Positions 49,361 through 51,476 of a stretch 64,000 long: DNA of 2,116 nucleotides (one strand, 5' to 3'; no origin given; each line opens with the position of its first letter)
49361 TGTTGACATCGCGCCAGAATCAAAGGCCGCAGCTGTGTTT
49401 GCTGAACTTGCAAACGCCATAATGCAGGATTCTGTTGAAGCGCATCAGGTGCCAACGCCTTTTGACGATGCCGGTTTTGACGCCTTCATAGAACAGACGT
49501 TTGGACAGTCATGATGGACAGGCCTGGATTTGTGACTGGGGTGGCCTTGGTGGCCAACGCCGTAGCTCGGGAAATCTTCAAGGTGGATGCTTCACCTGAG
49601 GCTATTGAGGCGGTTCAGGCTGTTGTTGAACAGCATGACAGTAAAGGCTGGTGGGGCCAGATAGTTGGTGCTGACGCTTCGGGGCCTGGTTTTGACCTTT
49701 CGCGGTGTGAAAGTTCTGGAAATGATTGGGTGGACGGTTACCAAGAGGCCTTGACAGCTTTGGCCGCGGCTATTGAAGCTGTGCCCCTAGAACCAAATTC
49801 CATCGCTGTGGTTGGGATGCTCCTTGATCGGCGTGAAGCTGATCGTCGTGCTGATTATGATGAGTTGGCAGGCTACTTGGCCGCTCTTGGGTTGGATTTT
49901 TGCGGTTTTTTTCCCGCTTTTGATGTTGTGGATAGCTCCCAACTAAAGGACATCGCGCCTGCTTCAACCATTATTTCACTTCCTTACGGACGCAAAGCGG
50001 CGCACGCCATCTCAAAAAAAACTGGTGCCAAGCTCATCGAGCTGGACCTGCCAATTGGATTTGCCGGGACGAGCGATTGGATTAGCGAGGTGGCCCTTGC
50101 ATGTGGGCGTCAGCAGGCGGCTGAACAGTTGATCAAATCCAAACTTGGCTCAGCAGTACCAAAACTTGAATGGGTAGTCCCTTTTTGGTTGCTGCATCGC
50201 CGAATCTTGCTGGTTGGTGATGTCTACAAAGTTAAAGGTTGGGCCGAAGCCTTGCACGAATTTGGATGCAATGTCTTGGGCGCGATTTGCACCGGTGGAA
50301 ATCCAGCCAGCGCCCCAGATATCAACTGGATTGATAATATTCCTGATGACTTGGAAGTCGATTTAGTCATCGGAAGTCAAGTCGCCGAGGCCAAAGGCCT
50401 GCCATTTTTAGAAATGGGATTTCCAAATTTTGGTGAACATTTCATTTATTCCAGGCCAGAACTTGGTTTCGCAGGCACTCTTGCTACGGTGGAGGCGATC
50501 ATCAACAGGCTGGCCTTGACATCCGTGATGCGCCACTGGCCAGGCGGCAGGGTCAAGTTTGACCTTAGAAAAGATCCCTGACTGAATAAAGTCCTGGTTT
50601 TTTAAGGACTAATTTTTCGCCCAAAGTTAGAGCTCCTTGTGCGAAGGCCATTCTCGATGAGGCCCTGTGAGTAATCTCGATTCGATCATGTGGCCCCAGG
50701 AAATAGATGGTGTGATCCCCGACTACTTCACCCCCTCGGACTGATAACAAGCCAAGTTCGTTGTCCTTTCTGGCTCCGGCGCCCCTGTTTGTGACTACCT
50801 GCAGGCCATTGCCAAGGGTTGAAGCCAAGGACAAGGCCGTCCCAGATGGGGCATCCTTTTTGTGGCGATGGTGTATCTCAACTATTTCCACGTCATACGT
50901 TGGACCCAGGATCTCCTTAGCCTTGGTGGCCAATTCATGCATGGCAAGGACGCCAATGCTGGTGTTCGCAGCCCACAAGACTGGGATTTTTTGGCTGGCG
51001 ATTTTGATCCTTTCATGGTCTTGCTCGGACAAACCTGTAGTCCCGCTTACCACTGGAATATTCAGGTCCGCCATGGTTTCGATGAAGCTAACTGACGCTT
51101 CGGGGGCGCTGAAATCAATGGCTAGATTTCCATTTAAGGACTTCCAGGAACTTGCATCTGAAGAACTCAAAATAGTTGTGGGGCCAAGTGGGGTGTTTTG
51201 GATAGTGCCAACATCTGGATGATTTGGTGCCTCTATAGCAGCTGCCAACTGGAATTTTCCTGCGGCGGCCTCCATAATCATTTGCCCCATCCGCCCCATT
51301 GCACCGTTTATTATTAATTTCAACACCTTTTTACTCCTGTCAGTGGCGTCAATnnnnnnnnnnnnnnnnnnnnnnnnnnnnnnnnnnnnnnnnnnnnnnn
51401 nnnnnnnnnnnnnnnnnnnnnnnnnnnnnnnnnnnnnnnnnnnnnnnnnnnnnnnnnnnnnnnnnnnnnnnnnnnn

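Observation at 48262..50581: Orphan nitrogenase-like two-component pair: NifH-like ATPase plus half-size, cluster-Cys-less NifD/K-like protein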

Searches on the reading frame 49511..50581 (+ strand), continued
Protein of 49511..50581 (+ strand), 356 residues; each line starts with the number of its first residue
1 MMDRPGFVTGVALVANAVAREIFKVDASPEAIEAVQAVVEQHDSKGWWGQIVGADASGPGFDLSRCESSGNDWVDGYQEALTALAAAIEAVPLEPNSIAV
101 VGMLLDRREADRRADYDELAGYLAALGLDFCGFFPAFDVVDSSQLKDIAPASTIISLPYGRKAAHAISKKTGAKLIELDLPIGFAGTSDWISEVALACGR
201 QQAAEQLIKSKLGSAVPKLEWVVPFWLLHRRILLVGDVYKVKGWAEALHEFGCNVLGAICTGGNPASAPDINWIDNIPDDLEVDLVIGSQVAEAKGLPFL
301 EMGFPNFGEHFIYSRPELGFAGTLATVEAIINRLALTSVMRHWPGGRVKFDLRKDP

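Call 47: fold_search(model_id=the predicted structure, library=pdb)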
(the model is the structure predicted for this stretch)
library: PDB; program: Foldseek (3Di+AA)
matches with E <= 10: 1256; with E <= 0.001: 162
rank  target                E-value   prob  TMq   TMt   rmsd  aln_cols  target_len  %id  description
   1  4wes_B                5.9e-15  1.00  0.72  0.57   6.2       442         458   16  Nitrogenase molybdenum-iron protein from Clostridium pasteurianum at 1.08 A resolution (released 2015-02-11)
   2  8oie_C                3.2e-14  1.00  0.73  0.58   6.9       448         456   16  Iron Nitrogenase Complex from Rhodobacter capsulatus (released 2023-10-04)
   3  8boq_B                6.7e-14  1.00  0.74  0.58   7.1       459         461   15  A. vinelandii Fe-nitrogenase FeFe protein (released 2023-06-14)
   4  8pbb_B                1.5e-13  1.00  0.75  0.61   5.9       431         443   16  CHAPSO treated partial catalytic component (comprising only AnfD & AnfK, lacking AnfG and FeFeco) of iron nitrogenase  (released 2023-10-04)
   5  7adr_E                3.2e-13  1.00  0.74  0.58   6.6       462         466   15  CO bound as bridging ligand at the active site of vanadium nitrogenase VFe protein (released 2020-09-30)
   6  7adr_B                1.4e-12  1.00  0.74  0.58   6.6       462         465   15  CO bound as bridging ligand at the active site of vanadium nitrogenase VFe protein (released 2020-09-30)
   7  4xpi_B                1.6e-12  1.00  0.72  0.51   7.3       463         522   14  Fe protein independent substrate reduction by nitrogenase variants altered in intramolecular electron transfer (released 2015-10-14)
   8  9ian_C                2.3e-12  1.00  0.70  0.57   6.8       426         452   14  Nitrogenase maturase NifEN in complex with the cofactor chaperone NifX (released 2026-03-04)
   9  9onk_B                2.4e-12  1.00  0.70  0.58   6.2       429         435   14  L-cluster inward bound holo-NifEN expressed in E. coli (released 2026-02-18)
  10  1mio_B                2.9e-12  1.00  0.70  0.56   5.8       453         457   16  X-RAY CRYSTAL STRUCTURE OF THE NITROGENASE MOLYBDENUM-IRON PROTEIN FROM CLOSTRIDIUM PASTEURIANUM AT 3.0 ANGSTROMS RESO (released 1993-10-31)
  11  5n6y_B                3.4e-12  1.00  0.73  0.57   6.6       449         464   15  Azotobacter vinelandii vanadium nitrogenase (released 2017-07-26)
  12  9i0f_B                3.8e-12  1.00  0.69  0.56   6.7       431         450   14  Revisited AvNifEN crystal structure (released 2025-12-03)
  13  9onj_B                4.1e-12  1.00  0.67  0.61   7.0       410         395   15  L-cluster free apo-NifEN expressed in E. coli (released 2026-02-18)
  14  8p8g_B                5.8e-12  1.00  0.71  0.50   7.9       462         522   15  Nitrogenase MoFe protein from A. vinelandii beta double mutant D353G/D357G (released 2023-12-13)
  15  3aer_D                6.8e-12  1.00  0.67  0.57   7.4       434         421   15  Structure of the light-independent protochlorophyllide reductase catalyzing a key reduction for greening in the dark (released 2010-04-21)
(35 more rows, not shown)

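Call 51: search_protein_families(library=ncbifam, proteins=[L001:1750-2727:+, L001:2724-4556:+], max_evalue=0.00001)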
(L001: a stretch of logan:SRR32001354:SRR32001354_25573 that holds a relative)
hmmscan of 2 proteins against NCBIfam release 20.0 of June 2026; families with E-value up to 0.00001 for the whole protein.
L001:1750-2727:+ (325 aa): 23 families
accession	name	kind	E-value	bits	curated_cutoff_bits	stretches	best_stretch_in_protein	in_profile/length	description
TIGR02666.1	moaA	equivalog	8.3e-16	57.9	284.05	1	21-175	6-165/336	GTP 3',8-cyclase MoaA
NF045646.2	rSAM_Se_TrsS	equivalog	1.8e-15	56.5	490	1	21-117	82-178/441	radical SAM (seleno)protein TrsS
TIGR03977.1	rSAM_pair_HxsC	equivalog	5.3e-15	55.1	267.9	1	24-303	24-288/292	His-Xaa-Ser system radical SAM maturase HxsC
TIGR02668.1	moaA_archaeal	equivalog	3.1e-14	52.7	325.25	1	23-188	8-172/303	GTP 3',8-cyclase MoaA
NF038332.1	rSAM_rare_HxsC4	exception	2.4e-13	49.9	500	1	24-163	13-152/335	radical SAM protein HxsC4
NF001199.0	PRK00164.2-1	equivalog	1.4e-11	44.1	231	1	24-182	11-168/308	GTP 3',8-cyclase MoaA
TIGR04545.1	rSAM_ahbD_hemeb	equivalog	2.2e-11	43.8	500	1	30-186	5-159/339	heme b synthase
NF045702.1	rSAM_GDGT_ether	equivalog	4.5e-11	42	450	1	23-117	84-181/486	tetraether lipid synthase Tes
NF045574.1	sacti_mat_StsB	exception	5.5e-11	42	625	1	30-191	101-258/466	StsB family radical SAM/SPASM domain sactipeptide maturase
TIGR04347.1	pseudo_SAM_Halo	equivalog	1.9e-09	37.3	525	1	27-186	40-196/390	TIGR04347 family pseudo-SAM/SPASM protein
NF049973.1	radical_Rv1681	equivalog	6.7e-09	35.1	380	1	25-179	72-224/326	Rv1681 family radical SAM protein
TIGR04053.2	TIGR04053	equivalog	2.4e-08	33.6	395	1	30-189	13-173/366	TIGR04053 family radical SAM/SPASM domain-containing protein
TIGR03962.1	mycofact_rSAM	equivalog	2.9e-08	33.3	265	1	27-183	14-167/339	mycofactocin radical SAM maturase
TIGR04546.1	rSAM_ahbC_deAc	equivalog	6.3e-08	31.8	650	1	27-180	41-191/390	12,18-didecarboxysiroheme deacetylase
TIGR04250.1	SCM_rSAM_ScmE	equivalog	7.8e-08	31.6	400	1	29-184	7-160/358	SynChlorMet cassette radical SAM/SPASM protein ScmE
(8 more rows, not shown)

L001:2724-4556:+ (610 aa): 9 families
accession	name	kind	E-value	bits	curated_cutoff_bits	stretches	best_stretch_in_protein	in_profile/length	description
TIGR01283.1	nifE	equivalog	2.1e-17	62.8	505.1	1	231-432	89-297/459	nitrogenase iron-molybdenum cofactor biosynthesis protein NifE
TIGR01862.1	N2-ase-Ialpha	subfamily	1.8e-15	56.5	486.05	1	219-441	73-299/444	nitrogenase component I subunit alpha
TIGR01278.1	DPOR_BchB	equivalog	1.1e-11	44.3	490.35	1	238-453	60-281/512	ferredoxin:protochlorophyllide reductase (ATP-dependent) subunit B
NF002789.0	PRK02910.1-3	equivalog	8e-11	41.5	509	1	245-430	67-254/535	ferredoxin:protochlorophyllide reductase (ATP-dependent) subunit B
NF011047.0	PRK14477.1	equivalog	3.5e-10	38.4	1229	1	233-483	82-331/917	bifunctional nitrogenase iron-molybdenum cofactor biosynthesis protein NifEN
TIGR01284.1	alt_nitrog_alph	subfamily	7.8e-10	37.8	512.8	1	224-441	85-306/457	nitrogenase subunit alpha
TIGR01282.1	nifD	equivalog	8.9e-10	37.8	653.55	1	216-432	84-306/466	nitrogenase molybdenum-iron protein alpha chain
TIGR01860.1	VNFD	equivalog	3.5e-07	29.3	823.1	1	218-443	81-311/461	nitrogenase vanadium-iron protein, alpha chain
TIGR02014.1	BchZ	equivalog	4.7e-06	25.8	529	1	234-435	57-253/468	chlorophyllide a reductase subunit Z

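Call 61: find_encoding_contigs(protein=P0139, flank=10000, max_places=1)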
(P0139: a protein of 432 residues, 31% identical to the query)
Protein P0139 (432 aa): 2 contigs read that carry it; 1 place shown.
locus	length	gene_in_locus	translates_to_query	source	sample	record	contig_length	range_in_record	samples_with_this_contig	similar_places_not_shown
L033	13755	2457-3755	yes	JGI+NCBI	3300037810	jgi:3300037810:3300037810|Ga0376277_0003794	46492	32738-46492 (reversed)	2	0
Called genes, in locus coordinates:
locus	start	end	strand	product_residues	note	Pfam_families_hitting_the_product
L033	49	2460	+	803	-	PF00142:Fer4_NifH, PF01656:CbiA, PF02374:ArsA_ATPase (weak), PF10609:ParA (faint), PF13614:AAA_31, PF00148:Oxidored_nitro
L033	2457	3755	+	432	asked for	PF00148:Oxidored_nitro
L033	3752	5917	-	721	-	PF13428:TPR_14 (faint), PF14559:TPR_19 (faint)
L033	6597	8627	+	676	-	-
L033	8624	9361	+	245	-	PF00590:TP_methylase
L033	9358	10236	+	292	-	PF04055:Radical_SAM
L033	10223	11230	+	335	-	PF04055:Radical_SAM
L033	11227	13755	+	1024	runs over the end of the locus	PF13371:TPR_9 (faint), PF13424:TPR_12 (faint), PF12895:ANAPC3 (faint), PF13428:TPR_14 (faint), PF14559:TPR_19 (faint), PF00515:TPR_1 (faint), PF13414:TPR_11 (weak), PF13432:TPR_16 (weak), +5 more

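Call 62: find_encoding_contigs(protein=P0001, flank=10000, max_places=3)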
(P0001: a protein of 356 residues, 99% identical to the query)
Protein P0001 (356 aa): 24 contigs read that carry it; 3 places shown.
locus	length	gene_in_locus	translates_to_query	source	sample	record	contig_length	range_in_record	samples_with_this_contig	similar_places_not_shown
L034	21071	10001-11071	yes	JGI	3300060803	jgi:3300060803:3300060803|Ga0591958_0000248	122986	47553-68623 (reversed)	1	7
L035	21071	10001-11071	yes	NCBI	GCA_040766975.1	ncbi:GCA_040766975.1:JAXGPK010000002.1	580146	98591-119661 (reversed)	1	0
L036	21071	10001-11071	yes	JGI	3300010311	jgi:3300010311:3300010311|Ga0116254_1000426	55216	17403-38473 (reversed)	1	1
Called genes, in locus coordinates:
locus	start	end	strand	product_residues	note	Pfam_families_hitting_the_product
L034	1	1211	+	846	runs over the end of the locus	-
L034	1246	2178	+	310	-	PF04055:Radical_SAM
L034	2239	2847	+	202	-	-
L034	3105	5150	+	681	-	-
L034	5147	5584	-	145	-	-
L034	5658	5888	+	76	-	-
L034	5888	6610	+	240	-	PF03781:FGE-sulfatase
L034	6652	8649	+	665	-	PF03781:FGE-sulfatase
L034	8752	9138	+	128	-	-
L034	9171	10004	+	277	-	PF00142:Fer4_NifH, PF01656:CbiA, PF02374:ArsA_ATPase, PF10609:ParA (weak), PF13614:AAA_31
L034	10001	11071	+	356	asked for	PF00148:Oxidored_nitro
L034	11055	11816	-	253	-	PF01113:DapB_N, PF05173:DapB_C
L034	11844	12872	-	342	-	PF00478:IMPDH, PF03060:NMO, PF01070:FMN_dh (weak)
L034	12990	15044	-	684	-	PF00526:Dicty_CTDC, PF11617:Cu-binding_MopE (weak)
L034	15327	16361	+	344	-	PF01113:DapB_N (weak), PF19328:DAP_DH_C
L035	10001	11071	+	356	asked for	PF00148:Oxidored_nitro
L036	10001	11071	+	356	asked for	PF00148:Oxidored_nitro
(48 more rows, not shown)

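Call 73: search_protein_families(library=pfam, proteins=[L026:8678-9973:+, L026:7311-8630:-, L026:5203-7323:+, L026:9992-10918:+, L026:11029-11637:+, L026:11405-12262:-, L026:3828-5636:-], max_evalue=0.001)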
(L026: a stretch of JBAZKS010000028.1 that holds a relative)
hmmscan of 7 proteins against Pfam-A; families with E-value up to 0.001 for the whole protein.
L026:8678-9973:+ (431 aa): 0 families

L026:7311-8630:- (439 aa): 1 family
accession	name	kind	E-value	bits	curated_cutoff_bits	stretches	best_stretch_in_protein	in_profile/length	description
PF00148.24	Oxidored_nitro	-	8.9e-43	147.1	28.6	1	19-438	4-398/399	Nitrogenase component 1 type Oxidoreductase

L026:5203-7323:+ (706 aa): 2 families
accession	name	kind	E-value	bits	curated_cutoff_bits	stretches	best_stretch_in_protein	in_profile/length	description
PF04055.27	Radical_SAM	-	4.9e-14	53.3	29.5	1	345-511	1-166/166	Radical SAM superfamily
PF02310.24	B12-binding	-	1.5e-11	44.6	32.1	1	199-285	37-121/121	B12 binding domain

L026:9992-10918:+ (308 aa): 1 family
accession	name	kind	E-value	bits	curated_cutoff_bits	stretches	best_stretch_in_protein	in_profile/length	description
PF00148.24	Oxidored_nitro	-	2.2e-27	96.4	28.6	1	60-245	118-298/399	Nitrogenase component 1 type Oxidoreductase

L026:11029-11637:+ (202 aa): 0 families

L026:11405-12262:- (285 aa): 0 families

L026:3828-5636:- (602 aa): 3 families
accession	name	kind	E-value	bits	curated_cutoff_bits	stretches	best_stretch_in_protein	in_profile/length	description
PF00890.30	FAD_binding_2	-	7.9e-105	351.8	20.4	1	37-419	1-413/414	FAD binding domain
PF02910.25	Succ_DH_flav_C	-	7.3e-40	136.4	20.8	1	479-602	3-130/130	Fumarate reductase flavoprotein C-term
PF07992.20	Pyr_redox_2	-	0.00012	22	26.1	0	37-235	2-116/291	Pyridine nucleotide-disulphide oxidoreductase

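Call 87: find_related_loci(query=A4, collection=metagenome_contigs, flank=8000)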
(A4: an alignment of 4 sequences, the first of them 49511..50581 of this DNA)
Query A4 (356 aa) in metagenome_contigs; peptide patterns used: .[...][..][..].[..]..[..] (x = any residue, [..] = any of these).
51 stretches matched a pattern; 23 encode a relative of the query (tblastn E <= 1e-3); 23 distinct loci.
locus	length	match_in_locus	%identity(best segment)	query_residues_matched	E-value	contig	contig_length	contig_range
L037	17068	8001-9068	99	1-356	0e+0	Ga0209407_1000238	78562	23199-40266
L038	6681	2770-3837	99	1-356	0e+0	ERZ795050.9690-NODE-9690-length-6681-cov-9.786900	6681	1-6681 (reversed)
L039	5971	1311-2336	37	4-343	4e-53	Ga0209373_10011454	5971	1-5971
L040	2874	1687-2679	36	7-342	2e-52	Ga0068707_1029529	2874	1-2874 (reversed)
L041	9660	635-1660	36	4-343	3e-52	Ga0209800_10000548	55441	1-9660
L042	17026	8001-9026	36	4-343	3e-52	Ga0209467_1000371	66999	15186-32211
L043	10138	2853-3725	36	67-339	3e-48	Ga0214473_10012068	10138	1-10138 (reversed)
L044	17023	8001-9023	35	4-343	2e-47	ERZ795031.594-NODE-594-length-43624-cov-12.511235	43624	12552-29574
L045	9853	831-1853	35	4-343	2e-46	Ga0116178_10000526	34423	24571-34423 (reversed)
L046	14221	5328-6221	33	67-342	5e-42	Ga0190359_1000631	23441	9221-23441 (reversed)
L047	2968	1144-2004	34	67-334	6e-42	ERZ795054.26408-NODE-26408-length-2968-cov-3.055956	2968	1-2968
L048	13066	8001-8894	33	67-342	4e-42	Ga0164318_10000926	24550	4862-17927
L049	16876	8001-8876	33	67-339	6e-42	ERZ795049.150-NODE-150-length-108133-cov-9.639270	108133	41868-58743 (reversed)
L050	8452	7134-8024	33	59-334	8e-40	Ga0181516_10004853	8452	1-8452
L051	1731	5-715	37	111-330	2e-40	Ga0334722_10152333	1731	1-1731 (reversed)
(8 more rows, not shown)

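Call 93: find_encoding_contigs(protein=P0179, flank=8000, max_places=2)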
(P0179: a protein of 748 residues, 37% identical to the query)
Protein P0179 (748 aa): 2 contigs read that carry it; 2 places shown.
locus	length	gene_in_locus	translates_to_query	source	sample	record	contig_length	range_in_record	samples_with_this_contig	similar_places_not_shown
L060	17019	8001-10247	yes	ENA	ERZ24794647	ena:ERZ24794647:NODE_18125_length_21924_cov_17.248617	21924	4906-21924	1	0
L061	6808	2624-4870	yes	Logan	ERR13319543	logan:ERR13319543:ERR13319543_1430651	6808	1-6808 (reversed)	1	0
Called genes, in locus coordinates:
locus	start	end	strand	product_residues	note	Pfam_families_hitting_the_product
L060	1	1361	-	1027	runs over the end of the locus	PF00526:Dicty_CTDC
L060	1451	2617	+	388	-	PF04055:Radical_SAM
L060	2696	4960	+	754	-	PF11617:Cu-binding_MopE (faint)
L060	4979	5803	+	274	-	PF00142:Fer4_NifH, PF01656:CbiA, PF10609:ParA (faint), PF13614:AAA_31 (weak)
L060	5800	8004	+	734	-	PF00148:Oxidored_nitro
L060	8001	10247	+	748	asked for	PF00148:Oxidored_nitro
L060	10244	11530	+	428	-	PF04055:Radical_SAM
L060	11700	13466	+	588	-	PF03806:ABG_transport, PF03606:DcuC (weak)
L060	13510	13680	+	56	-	-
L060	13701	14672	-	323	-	PF00478:IMPDH (faint), PF03060:NMO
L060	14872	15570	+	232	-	-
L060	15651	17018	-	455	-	?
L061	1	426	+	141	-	?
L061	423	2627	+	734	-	PF00148:Oxidored_nitro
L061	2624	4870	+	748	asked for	PF00148:Oxidored_nitro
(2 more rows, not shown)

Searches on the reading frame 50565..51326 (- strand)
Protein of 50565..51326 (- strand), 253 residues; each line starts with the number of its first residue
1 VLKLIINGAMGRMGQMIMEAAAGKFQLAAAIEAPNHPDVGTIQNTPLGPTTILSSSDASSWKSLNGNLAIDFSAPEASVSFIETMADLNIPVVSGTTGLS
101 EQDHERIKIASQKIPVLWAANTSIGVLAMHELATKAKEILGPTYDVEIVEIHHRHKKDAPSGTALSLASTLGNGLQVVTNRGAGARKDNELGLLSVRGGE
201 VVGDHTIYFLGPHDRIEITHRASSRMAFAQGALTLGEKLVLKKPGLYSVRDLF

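Call 48: search_protein_families(library=pfam, proteins=[window:50565-51326:-], max_evalue=0.0001)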
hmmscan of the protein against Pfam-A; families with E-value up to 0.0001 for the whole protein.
window:50565-51326:- (253 aa): 2 families
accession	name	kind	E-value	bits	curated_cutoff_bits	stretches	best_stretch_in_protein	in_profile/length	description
PF05173.19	DapB_C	-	2.2e-37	128.3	27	1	125-252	1-120/121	Dihydrodipicolinate reductase, C-terminus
PF01113.26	DapB_N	-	1.8e-23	83.4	25.6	1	3-121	2-123/124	Dihydrodipicolinate reductase, N-terminus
